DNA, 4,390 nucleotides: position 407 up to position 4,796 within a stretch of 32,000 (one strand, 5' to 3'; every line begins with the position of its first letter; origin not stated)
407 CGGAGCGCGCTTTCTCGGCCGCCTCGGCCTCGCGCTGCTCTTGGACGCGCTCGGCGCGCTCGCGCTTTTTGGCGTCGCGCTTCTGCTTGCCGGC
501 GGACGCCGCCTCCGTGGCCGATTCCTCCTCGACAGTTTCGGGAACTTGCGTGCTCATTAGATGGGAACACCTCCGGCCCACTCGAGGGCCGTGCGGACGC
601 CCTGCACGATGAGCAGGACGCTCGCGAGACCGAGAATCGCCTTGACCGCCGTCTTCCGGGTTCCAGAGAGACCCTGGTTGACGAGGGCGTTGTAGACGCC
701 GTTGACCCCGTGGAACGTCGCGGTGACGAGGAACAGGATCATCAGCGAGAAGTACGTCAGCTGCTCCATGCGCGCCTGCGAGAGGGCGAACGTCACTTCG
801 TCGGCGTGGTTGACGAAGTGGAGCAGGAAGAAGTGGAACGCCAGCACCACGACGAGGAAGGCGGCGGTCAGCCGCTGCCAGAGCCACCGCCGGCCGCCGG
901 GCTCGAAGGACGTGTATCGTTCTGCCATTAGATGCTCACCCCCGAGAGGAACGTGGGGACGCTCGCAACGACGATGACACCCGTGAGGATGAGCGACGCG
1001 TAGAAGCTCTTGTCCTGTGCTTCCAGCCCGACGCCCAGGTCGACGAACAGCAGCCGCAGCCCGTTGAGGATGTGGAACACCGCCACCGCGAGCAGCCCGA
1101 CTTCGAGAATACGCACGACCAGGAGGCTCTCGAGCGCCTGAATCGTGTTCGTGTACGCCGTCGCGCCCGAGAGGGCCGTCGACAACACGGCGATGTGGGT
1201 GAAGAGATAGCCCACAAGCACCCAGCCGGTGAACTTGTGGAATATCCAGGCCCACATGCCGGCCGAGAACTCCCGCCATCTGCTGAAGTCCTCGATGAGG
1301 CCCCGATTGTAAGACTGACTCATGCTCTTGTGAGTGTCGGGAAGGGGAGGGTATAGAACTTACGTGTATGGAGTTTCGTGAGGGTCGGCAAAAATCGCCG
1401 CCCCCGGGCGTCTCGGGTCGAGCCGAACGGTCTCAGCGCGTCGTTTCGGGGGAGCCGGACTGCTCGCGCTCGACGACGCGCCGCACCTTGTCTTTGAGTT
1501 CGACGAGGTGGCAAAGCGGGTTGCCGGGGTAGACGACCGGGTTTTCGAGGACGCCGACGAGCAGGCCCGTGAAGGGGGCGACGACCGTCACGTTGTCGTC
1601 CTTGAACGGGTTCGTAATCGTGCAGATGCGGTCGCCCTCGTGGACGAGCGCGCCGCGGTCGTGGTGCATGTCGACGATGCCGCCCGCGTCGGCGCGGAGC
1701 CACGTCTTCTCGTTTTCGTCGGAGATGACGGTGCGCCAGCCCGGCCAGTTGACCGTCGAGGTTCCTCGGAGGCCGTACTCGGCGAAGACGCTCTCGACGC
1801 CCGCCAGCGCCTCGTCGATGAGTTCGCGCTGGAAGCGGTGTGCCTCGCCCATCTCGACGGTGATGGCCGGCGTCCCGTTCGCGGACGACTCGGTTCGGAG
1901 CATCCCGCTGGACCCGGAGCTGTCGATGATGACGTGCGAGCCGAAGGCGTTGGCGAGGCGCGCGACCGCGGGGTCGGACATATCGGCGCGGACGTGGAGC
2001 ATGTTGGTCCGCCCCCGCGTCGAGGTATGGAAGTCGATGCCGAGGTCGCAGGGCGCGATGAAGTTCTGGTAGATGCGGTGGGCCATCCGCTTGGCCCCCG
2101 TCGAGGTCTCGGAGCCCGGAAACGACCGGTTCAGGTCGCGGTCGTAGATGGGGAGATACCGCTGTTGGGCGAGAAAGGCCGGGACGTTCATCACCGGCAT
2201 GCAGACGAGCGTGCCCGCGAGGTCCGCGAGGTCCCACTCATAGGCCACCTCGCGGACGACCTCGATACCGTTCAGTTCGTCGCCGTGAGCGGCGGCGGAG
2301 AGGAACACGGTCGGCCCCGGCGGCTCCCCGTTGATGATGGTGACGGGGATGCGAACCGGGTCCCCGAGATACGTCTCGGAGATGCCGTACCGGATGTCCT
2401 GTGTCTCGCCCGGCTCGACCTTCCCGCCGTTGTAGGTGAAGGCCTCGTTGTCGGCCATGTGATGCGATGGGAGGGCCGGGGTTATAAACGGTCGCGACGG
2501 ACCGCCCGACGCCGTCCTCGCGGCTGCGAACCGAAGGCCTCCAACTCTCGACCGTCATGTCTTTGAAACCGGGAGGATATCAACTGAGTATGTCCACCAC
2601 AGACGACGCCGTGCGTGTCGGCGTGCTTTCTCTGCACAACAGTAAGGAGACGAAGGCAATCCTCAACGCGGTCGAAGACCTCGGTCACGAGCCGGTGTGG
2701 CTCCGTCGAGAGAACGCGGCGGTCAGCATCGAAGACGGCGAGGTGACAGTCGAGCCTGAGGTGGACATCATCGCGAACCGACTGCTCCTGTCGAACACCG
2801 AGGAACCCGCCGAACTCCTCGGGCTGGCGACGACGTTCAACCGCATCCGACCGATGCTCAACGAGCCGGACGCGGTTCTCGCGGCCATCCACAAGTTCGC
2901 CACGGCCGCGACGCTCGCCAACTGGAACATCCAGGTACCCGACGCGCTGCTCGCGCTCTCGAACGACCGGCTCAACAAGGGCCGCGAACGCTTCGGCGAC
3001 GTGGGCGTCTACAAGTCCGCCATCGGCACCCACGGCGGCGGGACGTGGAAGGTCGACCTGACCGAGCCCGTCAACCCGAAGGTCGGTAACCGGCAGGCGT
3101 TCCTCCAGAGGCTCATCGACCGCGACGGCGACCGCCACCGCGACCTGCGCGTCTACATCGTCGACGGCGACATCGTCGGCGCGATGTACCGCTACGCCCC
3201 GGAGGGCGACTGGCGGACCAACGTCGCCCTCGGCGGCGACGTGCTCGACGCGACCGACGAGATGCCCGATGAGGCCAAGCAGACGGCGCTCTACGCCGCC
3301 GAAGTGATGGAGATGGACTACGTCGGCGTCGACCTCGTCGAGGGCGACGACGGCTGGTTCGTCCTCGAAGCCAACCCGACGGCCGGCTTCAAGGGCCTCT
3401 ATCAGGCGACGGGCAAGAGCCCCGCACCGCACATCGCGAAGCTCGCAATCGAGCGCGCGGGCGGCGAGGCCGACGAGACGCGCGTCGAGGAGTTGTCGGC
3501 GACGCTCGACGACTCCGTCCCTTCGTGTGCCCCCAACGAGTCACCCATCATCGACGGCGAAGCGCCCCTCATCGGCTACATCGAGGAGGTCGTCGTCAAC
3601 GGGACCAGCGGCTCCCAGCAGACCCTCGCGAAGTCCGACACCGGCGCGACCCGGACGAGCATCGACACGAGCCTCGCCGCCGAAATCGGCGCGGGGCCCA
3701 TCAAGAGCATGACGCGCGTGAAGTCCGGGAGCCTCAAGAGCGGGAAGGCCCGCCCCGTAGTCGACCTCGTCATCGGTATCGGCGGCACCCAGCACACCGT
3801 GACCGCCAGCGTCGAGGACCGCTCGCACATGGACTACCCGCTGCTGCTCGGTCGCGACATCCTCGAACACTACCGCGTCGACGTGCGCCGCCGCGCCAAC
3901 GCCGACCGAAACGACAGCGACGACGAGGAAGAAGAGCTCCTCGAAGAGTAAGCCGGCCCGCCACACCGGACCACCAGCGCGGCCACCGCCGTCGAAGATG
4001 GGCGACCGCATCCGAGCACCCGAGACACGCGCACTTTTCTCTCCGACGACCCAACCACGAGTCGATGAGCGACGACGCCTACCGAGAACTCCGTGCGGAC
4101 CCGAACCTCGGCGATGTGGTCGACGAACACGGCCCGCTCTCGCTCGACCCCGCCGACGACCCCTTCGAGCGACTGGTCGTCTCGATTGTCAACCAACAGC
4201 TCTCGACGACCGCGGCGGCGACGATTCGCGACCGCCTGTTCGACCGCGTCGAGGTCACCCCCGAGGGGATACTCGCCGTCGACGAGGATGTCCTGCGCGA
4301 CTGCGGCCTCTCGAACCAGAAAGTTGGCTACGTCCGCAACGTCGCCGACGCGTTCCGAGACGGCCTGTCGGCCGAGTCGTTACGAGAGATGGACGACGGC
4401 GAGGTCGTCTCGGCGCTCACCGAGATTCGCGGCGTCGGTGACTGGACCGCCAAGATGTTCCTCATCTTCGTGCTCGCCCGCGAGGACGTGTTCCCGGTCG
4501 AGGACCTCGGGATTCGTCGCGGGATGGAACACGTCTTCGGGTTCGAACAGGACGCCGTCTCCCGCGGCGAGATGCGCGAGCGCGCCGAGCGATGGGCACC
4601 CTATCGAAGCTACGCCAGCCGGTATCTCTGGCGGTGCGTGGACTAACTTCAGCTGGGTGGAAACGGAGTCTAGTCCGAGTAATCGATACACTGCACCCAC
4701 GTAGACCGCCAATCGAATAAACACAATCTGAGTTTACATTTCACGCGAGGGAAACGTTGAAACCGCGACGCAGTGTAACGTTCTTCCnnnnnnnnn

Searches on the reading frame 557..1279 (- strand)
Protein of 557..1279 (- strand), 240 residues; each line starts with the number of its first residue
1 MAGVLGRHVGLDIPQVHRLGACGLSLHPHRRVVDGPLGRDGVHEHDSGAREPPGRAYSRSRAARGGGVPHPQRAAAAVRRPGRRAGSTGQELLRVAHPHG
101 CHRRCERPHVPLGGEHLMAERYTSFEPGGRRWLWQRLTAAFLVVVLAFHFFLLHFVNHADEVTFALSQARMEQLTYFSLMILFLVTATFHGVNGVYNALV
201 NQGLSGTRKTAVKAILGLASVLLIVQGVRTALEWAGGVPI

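Call 38: search_protein_families(library=pfam, proteins=[window:557-1279:-], max_evalue=0.001)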
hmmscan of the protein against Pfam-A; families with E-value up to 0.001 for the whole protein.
window:557-1279:- (240 aa): 1 family
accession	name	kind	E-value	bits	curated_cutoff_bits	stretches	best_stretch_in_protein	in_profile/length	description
PF01127.27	Sdh_cyt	-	5.1e-08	33.5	25.8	1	125-224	16-120/122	Succinate dehydrogenase/Fumarate reductase transmembrane subunit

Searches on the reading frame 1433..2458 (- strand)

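Call 38: search_protein_families(library=pfam, proteins=[window:1433-2458:-], max_evalue=0.001)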
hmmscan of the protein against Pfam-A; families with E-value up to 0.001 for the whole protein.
window:1433-2458:- (341 aa): 1 family
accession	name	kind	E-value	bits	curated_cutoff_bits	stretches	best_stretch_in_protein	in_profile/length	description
PF24827.1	AstE_AspA_cat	-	4e-47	160.7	25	1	47-226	1-190/192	Succinylglutamate desuccinylase/Aspartoacylase catalytic domain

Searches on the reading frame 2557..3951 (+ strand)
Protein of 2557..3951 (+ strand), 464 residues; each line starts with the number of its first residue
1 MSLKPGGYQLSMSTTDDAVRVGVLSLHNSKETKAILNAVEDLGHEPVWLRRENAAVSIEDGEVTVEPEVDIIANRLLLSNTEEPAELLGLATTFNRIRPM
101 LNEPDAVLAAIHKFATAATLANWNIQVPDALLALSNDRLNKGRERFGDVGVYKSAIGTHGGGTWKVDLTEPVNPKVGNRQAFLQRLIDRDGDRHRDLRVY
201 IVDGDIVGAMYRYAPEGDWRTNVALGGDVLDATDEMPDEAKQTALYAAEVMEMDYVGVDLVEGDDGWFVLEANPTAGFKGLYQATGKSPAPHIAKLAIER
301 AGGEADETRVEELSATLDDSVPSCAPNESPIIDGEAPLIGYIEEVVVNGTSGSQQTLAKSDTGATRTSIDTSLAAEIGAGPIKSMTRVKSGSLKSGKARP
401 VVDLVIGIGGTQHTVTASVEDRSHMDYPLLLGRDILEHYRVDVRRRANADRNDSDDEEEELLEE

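Call 38: search_protein_families(library=pfam, proteins=[window:2557-3951:+], max_evalue=0.001)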
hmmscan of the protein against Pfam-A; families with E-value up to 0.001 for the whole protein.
window:2557-3951:+ (464 aa): 6 families
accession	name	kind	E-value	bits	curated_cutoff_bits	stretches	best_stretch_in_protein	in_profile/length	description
PF08443.16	RimK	-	9.8e-21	74.7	21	1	112-288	3-179/188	RimK-like ATP-grasp domain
PF05618.17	Zn_protease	-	3.1e-09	37.3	27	1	384-449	69-135/138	Putative ATP-dependent zinc protease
PF02955.21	GSH-S_ATP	-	6e-05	23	23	1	177-261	68-152/175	Prokaryotic glutathione synthetase, ATP-grasp domain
PF13650.11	Asp_protease_2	-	6.1e-05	24.1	24.3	1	347-434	5-89/90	Aspartyl protease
PF13975.11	gag-asp_proteas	-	0.00013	22.9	28.2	1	360-438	14-92/92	gag-polyprotein putative aspartyl protease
PF14243.11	R2K_3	-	0.00064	20.4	26.3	0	194-274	86-150/169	ATP-grasp domain, R2K clade family 3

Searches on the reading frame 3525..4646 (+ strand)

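Call 38: search_protein_families(library=pfam, proteins=[window:3525-4646:+], max_evalue=0.001)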
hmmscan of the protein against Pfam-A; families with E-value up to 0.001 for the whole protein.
window:3525-4646:+ (373 aa): 1 family
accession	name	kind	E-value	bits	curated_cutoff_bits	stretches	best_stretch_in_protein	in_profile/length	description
PF00730.31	HhH-GPD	-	2.8e-18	66.6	26.2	1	218-358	1-107/108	HhH-GPD superfamily base excision DNA repair protein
